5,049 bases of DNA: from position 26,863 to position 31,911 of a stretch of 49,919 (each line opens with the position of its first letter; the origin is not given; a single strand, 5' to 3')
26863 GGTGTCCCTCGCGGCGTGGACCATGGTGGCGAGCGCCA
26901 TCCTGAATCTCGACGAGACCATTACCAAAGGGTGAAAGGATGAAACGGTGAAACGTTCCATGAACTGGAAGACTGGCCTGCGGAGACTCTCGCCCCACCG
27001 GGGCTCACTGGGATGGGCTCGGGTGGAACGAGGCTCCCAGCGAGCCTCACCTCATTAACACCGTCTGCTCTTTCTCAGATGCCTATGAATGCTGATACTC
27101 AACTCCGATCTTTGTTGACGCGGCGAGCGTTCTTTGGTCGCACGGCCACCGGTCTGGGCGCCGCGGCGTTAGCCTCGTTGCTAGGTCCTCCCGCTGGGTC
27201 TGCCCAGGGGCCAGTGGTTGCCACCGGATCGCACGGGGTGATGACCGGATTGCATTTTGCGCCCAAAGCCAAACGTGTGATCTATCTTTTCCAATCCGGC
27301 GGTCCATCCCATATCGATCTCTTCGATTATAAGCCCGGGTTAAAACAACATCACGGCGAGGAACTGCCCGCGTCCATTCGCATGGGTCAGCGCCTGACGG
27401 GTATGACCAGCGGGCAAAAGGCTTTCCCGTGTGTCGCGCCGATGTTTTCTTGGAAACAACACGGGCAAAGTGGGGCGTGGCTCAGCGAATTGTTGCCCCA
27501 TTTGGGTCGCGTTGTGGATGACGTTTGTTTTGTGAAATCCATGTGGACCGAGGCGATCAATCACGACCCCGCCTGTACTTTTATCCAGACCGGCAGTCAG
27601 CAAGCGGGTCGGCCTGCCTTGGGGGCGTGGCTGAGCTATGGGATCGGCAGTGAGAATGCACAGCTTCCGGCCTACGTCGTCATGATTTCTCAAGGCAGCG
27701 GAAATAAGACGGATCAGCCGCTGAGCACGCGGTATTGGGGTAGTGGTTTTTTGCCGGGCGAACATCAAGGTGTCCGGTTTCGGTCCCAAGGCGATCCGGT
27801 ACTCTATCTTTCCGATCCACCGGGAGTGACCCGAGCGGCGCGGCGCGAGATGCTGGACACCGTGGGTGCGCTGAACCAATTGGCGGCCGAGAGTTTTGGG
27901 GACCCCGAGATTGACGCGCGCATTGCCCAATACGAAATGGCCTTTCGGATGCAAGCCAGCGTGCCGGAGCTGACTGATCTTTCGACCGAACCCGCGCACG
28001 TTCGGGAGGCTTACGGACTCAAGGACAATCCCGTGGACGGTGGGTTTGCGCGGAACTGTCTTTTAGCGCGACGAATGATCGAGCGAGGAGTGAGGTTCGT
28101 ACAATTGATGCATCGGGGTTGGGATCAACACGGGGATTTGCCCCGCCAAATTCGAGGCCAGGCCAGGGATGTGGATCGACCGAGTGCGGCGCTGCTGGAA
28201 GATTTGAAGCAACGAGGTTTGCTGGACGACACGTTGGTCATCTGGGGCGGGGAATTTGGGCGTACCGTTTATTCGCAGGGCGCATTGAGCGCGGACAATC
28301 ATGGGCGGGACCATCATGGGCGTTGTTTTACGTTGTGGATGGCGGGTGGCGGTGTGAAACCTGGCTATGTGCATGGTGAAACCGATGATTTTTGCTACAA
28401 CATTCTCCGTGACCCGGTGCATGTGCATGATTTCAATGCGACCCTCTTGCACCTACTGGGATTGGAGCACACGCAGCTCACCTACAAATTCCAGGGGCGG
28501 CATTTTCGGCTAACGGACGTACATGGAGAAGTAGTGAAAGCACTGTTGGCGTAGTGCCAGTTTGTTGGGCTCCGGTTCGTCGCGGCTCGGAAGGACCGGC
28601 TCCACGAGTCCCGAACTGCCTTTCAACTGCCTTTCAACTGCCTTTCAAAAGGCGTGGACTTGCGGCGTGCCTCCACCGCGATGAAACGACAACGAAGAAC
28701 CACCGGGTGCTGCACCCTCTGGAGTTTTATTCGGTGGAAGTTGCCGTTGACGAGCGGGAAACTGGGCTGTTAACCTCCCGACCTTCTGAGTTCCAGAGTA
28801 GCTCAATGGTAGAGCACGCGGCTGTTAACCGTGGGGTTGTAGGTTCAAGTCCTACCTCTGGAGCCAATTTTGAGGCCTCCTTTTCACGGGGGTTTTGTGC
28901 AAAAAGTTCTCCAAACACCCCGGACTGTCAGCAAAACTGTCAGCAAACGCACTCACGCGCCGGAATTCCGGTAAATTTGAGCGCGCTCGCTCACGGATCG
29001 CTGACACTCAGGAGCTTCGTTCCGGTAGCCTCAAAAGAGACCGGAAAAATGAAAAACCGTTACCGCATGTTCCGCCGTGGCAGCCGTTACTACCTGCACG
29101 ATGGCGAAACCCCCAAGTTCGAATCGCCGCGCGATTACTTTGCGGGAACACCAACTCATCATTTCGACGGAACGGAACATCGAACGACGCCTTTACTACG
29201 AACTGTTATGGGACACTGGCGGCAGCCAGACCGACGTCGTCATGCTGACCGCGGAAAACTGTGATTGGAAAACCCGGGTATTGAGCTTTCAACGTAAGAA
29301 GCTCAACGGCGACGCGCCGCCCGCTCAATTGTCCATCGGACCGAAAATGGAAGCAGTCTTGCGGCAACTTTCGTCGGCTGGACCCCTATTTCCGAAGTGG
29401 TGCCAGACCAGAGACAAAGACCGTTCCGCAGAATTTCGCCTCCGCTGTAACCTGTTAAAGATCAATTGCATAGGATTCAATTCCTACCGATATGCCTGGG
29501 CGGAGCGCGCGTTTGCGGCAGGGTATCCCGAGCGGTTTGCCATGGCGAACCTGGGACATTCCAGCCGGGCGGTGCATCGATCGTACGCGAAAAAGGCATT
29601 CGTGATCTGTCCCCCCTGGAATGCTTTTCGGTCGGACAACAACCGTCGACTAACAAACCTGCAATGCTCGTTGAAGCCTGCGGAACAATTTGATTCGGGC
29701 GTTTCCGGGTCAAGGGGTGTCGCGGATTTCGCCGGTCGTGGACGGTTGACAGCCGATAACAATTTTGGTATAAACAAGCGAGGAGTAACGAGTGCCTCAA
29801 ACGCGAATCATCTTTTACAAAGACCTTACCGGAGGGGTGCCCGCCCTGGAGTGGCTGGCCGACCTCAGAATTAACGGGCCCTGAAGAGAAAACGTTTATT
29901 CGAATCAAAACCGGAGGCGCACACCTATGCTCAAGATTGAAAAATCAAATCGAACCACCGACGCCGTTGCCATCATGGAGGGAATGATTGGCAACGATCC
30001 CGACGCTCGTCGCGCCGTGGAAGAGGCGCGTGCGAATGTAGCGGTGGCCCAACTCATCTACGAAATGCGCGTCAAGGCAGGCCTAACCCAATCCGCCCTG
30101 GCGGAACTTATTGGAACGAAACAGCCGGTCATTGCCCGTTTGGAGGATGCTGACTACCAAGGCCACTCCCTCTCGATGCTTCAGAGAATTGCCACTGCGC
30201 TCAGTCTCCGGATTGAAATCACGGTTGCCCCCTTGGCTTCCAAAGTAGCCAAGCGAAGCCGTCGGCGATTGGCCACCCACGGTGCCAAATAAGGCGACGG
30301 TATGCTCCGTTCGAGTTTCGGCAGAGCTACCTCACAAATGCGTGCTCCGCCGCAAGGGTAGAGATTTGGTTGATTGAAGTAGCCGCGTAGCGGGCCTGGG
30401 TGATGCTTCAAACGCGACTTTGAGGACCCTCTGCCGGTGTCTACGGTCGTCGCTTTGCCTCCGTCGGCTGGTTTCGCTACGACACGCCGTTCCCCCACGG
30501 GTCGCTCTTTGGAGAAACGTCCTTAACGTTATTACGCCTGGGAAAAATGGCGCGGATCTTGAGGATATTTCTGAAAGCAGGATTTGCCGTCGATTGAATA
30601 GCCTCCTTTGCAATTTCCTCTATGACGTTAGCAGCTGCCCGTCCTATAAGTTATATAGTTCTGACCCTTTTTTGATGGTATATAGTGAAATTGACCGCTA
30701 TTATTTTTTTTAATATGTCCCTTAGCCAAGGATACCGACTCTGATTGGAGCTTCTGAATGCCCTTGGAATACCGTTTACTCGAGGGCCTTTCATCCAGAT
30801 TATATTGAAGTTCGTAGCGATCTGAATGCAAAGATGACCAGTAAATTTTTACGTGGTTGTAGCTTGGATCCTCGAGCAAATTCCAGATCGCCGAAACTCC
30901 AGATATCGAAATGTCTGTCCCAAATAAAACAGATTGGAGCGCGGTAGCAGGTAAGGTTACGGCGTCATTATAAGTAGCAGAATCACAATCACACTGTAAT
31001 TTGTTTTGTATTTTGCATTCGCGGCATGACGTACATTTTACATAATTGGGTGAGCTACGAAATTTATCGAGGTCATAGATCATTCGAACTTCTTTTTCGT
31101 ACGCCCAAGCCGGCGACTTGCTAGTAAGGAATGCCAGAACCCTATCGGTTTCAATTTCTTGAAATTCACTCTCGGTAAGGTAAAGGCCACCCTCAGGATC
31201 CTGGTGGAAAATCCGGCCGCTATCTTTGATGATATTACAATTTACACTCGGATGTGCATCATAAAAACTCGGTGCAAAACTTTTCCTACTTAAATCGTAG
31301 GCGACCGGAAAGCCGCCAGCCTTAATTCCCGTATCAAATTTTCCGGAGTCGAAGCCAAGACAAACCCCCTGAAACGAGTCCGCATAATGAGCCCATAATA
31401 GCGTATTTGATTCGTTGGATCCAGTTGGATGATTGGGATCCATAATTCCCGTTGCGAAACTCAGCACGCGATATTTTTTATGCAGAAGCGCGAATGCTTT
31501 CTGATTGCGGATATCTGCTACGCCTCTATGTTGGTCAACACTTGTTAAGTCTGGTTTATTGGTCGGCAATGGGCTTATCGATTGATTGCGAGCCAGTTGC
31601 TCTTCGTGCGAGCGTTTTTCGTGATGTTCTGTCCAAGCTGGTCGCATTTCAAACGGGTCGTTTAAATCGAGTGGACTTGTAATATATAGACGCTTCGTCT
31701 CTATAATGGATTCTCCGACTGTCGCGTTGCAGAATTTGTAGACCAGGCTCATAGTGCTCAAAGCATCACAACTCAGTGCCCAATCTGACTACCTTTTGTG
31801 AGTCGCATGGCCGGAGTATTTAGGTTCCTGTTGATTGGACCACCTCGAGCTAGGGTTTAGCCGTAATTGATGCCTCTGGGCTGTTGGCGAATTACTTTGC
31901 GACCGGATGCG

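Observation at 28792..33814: Compact (~5 kb) integrative element in tRNA-Asn bounded by perfect 31-bp direct repeats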

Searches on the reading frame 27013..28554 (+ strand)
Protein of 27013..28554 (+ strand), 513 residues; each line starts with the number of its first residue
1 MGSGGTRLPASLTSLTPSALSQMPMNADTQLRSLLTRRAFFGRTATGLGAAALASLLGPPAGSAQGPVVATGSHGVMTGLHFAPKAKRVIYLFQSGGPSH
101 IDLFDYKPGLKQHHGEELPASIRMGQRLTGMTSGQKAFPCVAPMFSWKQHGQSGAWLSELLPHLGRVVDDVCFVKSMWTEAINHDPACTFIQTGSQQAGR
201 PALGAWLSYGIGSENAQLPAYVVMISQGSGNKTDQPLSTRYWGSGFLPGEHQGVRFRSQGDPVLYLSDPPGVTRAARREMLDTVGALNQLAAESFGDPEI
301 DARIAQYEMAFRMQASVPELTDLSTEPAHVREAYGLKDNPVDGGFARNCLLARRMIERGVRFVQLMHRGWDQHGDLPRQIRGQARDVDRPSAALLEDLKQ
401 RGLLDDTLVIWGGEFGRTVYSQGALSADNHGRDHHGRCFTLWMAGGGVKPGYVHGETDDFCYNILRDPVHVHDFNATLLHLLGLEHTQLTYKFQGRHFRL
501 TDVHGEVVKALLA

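Call 27: find_encoding_contigs(protein=window:27013-28554:+, flank=10000, max_places=10)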
Protein window:27013-28554:+ (513 aa): no gene with exactly this product is on record in the collection.

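Call 28: find_encoding_contigs(protein=window:27079-28554:+, flank=10000, max_places=10)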
Protein window:27079-28554:+ (491 aa): no gene with exactly this product is on record in the collection.

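Call 30: find_homologous_proteins(query=window:27079-28551:+, max_evalue=1e-100)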
Query window:27079-28551:+ (491 aa): 8000 proteins with E <= 1e-100 among 8000 candidates; the best 120 are listed.
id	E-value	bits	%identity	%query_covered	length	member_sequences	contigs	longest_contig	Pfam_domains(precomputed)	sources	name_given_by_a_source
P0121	0.0e+0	1127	98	100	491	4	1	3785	PF07394.18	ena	-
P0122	0.0e+0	1052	91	100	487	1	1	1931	PF07394.18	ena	-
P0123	0.0e+0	1032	89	100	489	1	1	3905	PF07394.18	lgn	-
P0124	0.0e+0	1019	88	100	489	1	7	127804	PF07394.18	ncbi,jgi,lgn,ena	-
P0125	0.0e+0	1016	88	100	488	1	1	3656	PF07394.18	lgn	-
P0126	0.0e+0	1010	88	100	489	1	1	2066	PF07394.18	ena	-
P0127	5.5e-298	1007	87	100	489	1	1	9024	PF07394.18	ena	-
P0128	4.7e-291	984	85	100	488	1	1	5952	PF07394.18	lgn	-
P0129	8.9e-273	924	78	100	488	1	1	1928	PF07394.18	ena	-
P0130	4.5e-271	918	80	98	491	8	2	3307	PF07394.18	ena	-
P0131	1.1e-270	917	78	100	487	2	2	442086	PF07394.18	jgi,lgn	jgi:hypothetical protein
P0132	1.3e-270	917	78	100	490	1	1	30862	PF07394.18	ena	-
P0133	5.5e-270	915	80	98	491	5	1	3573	PF07394.18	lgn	-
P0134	9.9e-270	914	78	100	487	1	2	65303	PF07394.18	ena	-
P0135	1.5e-269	913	79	100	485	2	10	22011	PF07394.18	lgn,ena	-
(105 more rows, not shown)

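Call 31: find_encoding_contigs(protein=P0121, flank=10000, max_places=4)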
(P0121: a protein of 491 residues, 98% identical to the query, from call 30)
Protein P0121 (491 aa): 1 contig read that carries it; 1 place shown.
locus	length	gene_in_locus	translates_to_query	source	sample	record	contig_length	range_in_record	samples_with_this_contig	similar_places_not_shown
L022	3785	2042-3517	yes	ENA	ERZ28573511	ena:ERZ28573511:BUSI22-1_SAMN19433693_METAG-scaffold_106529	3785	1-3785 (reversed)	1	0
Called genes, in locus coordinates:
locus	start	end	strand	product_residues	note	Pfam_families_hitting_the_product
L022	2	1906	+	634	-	?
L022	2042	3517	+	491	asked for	PF07394:DUF1501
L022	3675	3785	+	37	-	?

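Call 32: find_encoding_contigs(protein=P0124, flank=10000, max_places=4)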
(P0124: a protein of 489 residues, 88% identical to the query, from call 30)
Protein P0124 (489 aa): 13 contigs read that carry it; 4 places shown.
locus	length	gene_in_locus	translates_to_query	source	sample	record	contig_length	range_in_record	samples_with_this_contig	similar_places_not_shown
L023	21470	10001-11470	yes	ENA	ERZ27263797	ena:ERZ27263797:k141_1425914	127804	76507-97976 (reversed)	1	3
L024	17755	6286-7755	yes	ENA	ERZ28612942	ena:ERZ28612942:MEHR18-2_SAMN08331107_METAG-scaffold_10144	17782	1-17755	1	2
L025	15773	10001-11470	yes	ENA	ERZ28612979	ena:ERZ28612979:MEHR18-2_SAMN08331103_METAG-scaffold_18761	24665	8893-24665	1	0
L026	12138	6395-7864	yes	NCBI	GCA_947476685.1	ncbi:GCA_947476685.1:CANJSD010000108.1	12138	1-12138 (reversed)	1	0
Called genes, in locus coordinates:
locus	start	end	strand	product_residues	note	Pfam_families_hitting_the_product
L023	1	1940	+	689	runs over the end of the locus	PF06818:Fez1 (faint), PF14520:HHH_5 (weak)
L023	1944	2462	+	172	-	-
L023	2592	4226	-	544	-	PF00118:Cpn60_TCP1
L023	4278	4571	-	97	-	PF00166:Cpn10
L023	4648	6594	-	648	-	PF00012:HSP70, PF06723:MreB_Mbl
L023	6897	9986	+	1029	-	PF07635:PSCyt1, PF07583:PSCyt2, PF07587:PSD1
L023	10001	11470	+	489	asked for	PF07394:DUF1501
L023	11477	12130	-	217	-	PF01895:PhoU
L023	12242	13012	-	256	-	PF02463:SMC_N (faint), PF00005:ABC_tran, PF13304:AAA_21 (weak)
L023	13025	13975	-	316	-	PF00528:BPD_transp_1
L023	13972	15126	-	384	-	PF00528:BPD_transp_1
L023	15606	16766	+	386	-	PF07642:BBP2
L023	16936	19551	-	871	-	PF23500:DUF7133, PF00034:Cytochrom_C, PF13442:Cytochrome_CBB3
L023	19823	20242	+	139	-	-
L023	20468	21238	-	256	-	PF02151:UVR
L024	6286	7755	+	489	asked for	PF07394:DUF1501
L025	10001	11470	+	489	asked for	PF07394:DUF1501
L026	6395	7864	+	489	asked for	PF07394:DUF1501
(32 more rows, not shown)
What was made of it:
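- An 88%-identical ortholog lies in different synteny (call 32).
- Tried and rejected: The 88%-identical ortholog has PhoU/pst genes downstream instead of a tRNA (call 32).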

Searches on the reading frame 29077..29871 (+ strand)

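Call 8: search_protein_families(library=pfam, max_evalue=0.1, proteins=[window:29077-29871:+])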
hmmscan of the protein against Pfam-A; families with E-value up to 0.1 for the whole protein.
window:29077-29871:+ (265 aa): 1 family
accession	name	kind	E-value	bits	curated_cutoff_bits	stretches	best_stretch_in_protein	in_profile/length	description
PF00589.27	Phage_integrase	-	0.0005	20.3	27.1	1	32-174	15-169/172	Phage integrase family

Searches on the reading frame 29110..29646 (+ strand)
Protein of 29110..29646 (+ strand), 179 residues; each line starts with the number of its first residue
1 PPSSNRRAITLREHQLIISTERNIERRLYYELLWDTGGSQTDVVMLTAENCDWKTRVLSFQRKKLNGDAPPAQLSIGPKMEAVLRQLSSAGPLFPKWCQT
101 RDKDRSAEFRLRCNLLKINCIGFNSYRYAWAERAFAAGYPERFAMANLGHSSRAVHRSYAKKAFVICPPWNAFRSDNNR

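Call 44: search_protein_families(library=phrogs, max_evalue=0.001, proteins=[window:29110-29646:+])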
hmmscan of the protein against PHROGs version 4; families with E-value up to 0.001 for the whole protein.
window:29110-29646:+ (179 aa): 1 family
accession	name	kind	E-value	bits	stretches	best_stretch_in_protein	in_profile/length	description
phrog_1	-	integration and excision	9.4e-06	26.1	1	4-161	266-434/611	integrase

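Call 45: search_protein_families(library=ncbifam, max_evalue=0.01, proteins=[window:29110-29646:+])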
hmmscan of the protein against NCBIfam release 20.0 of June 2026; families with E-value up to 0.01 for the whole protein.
window:29110-29646:+ (179 aa): 0 families

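Call 46: search_protein_families(library=padloc, max_evalue=0.01, proteins=[window:29110-29646:+])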
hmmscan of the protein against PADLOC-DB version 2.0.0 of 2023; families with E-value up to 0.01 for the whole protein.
window:29110-29646:+ (179 aa): 0 families

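Call 63: search_protein_representatives(protein=window:29110-29646:+)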
Query: 179 residues. Proteins with E-value up to 0.001 (for the whole library): 1277; up to 1e-10: 607; up to 1e-30: 88. The best 150 are listed.
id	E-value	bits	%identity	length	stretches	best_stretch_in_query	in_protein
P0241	3.8e-119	411.3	100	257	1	1-179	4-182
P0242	5.0e-68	244.7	68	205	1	16-173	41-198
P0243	2.4e-60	219.7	65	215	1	24-173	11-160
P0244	3.0e-55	203.1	57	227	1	5-173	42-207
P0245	3.9e-53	196.2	54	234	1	4-177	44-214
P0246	6.6e-51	189.0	52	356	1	3-175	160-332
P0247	1.5e-50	187.9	53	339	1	5-177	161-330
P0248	2.2e-47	177.5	51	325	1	6-174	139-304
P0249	7.1e-46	172.6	51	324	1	4-168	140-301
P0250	4.0e-45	170.1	52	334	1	6-173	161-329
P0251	5.6e-45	169.7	51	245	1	4-172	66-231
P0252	1.3e-44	168.5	51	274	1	4-174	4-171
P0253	2.1e-44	167.8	52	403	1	5-169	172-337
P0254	5.3e-44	166.5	50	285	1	5-172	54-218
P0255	1.6e-43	164.9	54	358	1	2-170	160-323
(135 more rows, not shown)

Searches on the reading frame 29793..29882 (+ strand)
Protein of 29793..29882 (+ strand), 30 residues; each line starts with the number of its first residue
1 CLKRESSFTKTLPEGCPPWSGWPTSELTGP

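Call 8: search_protein_families(library=pfam, max_evalue=0.1, proteins=[window:29793-29882:+])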
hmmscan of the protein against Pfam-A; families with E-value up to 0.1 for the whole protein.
window:29793-29882:+ (30 aa): 0 families

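Call 45: search_protein_families(library=ncbifam, max_evalue=0.01, proteins=[window:29793-29882:+])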
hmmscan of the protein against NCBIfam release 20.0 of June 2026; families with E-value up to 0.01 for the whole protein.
window:29793-29882:+ (30 aa): 0 families
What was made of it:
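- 29793..29885 (+): 30-codon stub resembling the N-terminus of a HigB/Gp49-type toxin, directly upstream of the HTH gene. No Pfam or NCBIfam hit (calls 8, 45).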

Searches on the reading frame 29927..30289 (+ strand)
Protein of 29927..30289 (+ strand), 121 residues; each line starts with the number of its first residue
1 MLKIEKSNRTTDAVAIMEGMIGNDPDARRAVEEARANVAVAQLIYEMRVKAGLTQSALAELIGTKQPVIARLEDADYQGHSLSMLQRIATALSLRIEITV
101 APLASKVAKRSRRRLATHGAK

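Call 8: search_protein_families(library=pfam, max_evalue=0.1, proteins=[window:29927-30289:+])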
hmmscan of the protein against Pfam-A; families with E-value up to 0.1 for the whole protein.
window:29927-30289:+ (121 aa): 6 families
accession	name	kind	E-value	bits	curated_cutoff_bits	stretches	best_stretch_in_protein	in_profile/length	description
PF13744.12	HTH_37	-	4.7e-09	36.4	27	1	31-100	10-79/80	Helix-turn-helix domain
PF01381.28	HTH_3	-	1.6e-07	31.7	23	1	44-95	1-51/55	Helix-turn-helix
PF13560.12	HTH_31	-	8.6e-06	26.4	27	1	44-92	6-54/64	Helix-turn-helix domain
PF13443.12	HTH_26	-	0.00067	20.3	22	1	46-97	4-55/63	Cro/C1-type HTH DNA-binding domain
PF12844.13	HTH_19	-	0.0034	17.7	30.2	1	42-90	2-49/64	Helix-turn-helix domain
PF13413.12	HTH_25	-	0.039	14.2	24.6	1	46-79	4-37/62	Helix-turn-helix domain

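Call 44: search_protein_families(library=phrogs, max_evalue=0.001, proteins=[window:29927-30289:+])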
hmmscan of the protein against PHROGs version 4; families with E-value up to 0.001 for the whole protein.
window:29927-30289:+ (121 aa): 10 families
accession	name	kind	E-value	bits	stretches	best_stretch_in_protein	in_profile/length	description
phrog_1373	-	transcription regulation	4.8e-19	69.9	1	6-108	29-131/166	transcriptional regulator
phrog_2339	-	DNA, RNA and nucleotide metabolism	5.7e-09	36.9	1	28-106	16-92/98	HTH DNA binding protein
phrog_5823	-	transcription regulation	6.3e-07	29.9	1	40-98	7-65/404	transcriptional regulator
phrog_6831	-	transcription regulation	2e-06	28.7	1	42-88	9-54/68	transcriptional regulator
phrog_7241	-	transcription regulation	3.2e-06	28.2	1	35-96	57-117/122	transcriptional regulator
phrog_4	-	transcription regulation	4.4e-06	26.9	1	38-97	135-189/400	transcriptional repressor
phrog_2104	-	unknown function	0.00031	21.9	1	26-76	22-76/103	-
phrog_8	-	transcription regulation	0.00036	21.1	1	23-92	64-128/346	transcriptional regulator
phrog_2439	-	transcription regulation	0.00055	19.9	1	43-98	11-65/367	transcriptional regulator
phrog_38027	-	transcription regulation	0.00062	20.8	1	11-95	35-123/143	transcriptional repressor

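Call 45: search_protein_families(library=ncbifam, max_evalue=0.01, proteins=[window:29927-30289:+])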
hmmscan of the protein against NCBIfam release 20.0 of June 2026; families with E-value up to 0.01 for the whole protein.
window:29927-30289:+ (121 aa): 8 families
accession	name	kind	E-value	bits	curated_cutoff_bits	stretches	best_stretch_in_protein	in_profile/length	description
TIGR03070.1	couple_hipB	subfamily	2.3e-06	27.5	71.65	1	41-94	4-56/58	type II toxin-antitoxin system Y4mF family antitoxin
NF041951.1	phage_RstR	subfamily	4.3e-06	27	80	1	41-96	4-58/108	RstR family transcriptional repressor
TIGR03830.1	CxxCG_CxxCG_HTH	subfamily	3.4e-05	23.6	61.8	1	31-88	57-115/127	type II TA system antitoxin MqsA family protein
NF007271.0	PRK09726.1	equivalog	5e-05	23.2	79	1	40-101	13-73/88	type II toxin-antitoxin system antitoxin HipB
NF047948.1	male_kill_WMK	equivalog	7.9e-05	22.2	300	1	38-97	4-62/300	WO male-killing family protein Wmk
NF006015.0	PRK08154.1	subfamily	9e-05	21.8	204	1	26-104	17-94/314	anaerobic benzoate catabolism transcriptional regulator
TIGR00270.2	TIGR00270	equivalog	0.00038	20.3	110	1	41-93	77-128/159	multiprotein bridging factor aMBF1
NF007408.0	PRK09943.1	equivalog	0.0047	16.5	211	1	37-95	5-62/185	HTH-type transcriptional regulator PuuR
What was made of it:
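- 29927..30292 (+): XRE/HTH_37 antitoxin-like regulator (HigA-like), apparently intact. Pfam HTH_37 E 4.7e-9 and HTH_3 E 1.6e-7 (call 8); phrog_1373 (call 44); weak NCBIfam antitoxin subfamily hits below cut-off (call 45).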

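Call 46: search_protein_families(library=padloc, max_evalue=0.01, proteins=[window:29927-30289:+])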
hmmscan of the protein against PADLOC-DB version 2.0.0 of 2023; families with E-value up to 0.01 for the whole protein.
window:29927-30289:+ (121 aa): 7 families
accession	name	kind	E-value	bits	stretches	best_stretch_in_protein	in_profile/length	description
PDLC02926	HTH_VI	-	1.5e-06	26.3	1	42-98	4-59/92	-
PDLC04142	capH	-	9.8e-05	21.4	1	42-107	9-69/103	capH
PDLC03951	RmrA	-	0.00058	16.9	1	44-106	13-74/400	-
PDLC03952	RmrA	-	0.00066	16.6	1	30-119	13-101/395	-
PDLC03665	Control_protein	-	0.0012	17.1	1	35-94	4-63/77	control protein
PDLC03956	RmrA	-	0.0021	15.2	1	43-108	13-77/399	-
PDLC03949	RmrA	-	0.0035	14.3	1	48-102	11-64/363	-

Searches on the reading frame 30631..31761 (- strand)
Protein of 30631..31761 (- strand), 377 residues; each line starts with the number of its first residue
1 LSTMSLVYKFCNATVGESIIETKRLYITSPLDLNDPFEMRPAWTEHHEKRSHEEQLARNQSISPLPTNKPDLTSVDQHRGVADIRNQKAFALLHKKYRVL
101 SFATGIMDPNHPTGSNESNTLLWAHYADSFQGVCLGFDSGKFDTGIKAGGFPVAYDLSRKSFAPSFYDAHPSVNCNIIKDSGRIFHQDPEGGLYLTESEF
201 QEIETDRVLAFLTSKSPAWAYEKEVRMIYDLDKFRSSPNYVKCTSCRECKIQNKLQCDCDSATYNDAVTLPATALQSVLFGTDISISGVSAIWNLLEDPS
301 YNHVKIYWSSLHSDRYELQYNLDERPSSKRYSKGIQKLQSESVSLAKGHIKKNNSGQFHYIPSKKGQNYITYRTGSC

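Call 8: search_protein_families(library=pfam, max_evalue=0.1, proteins=[window:30631-31761:-])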
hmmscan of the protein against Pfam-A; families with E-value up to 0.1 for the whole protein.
window:30631-31761:- (377 aa): 1 family
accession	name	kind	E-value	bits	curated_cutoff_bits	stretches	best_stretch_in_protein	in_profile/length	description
PF11185.13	DUF2971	-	1.4e-09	39.6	22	1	122-227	1-89/89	Protein of unknown function (DUF2971)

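Call 44: search_protein_families(library=phrogs, max_evalue=0.001, proteins=[window:30631-31761:-])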
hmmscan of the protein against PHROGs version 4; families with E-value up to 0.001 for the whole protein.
window:30631-31761:- (377 aa): 1 family
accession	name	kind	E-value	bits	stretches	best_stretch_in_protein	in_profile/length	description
phrog_1762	-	unknown function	5.2e-32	112.3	1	3-330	44-303/395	-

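Call 45: search_protein_families(library=ncbifam, max_evalue=0.01, proteins=[window:30631-31761:-])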
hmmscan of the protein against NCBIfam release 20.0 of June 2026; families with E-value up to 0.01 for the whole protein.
window:30631-31761:- (377 aa): 0 families

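Call 46: search_protein_families(library=padloc, max_evalue=0.01, proteins=[window:30631-31761:-])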
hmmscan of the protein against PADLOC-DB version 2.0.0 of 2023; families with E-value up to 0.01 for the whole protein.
window:30631-31761:- (377 aa): 5 families
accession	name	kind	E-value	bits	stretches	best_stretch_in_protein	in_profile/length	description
PDLC04990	PDC-S31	-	4.3e-26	90.2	2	5-163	7-165/259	-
PDLC04994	PDC-S31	-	8.4e-19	66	1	7-156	19-168/273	-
PDLC04991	PDC-S31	-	4e-17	60.6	2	18-138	17-95/208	-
PDLC04992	PDC-S31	-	7.3e-06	23.9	0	115-155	64-106/220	-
PDLC04993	PDC-S31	-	0.0022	15.3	0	199-235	145-181/245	-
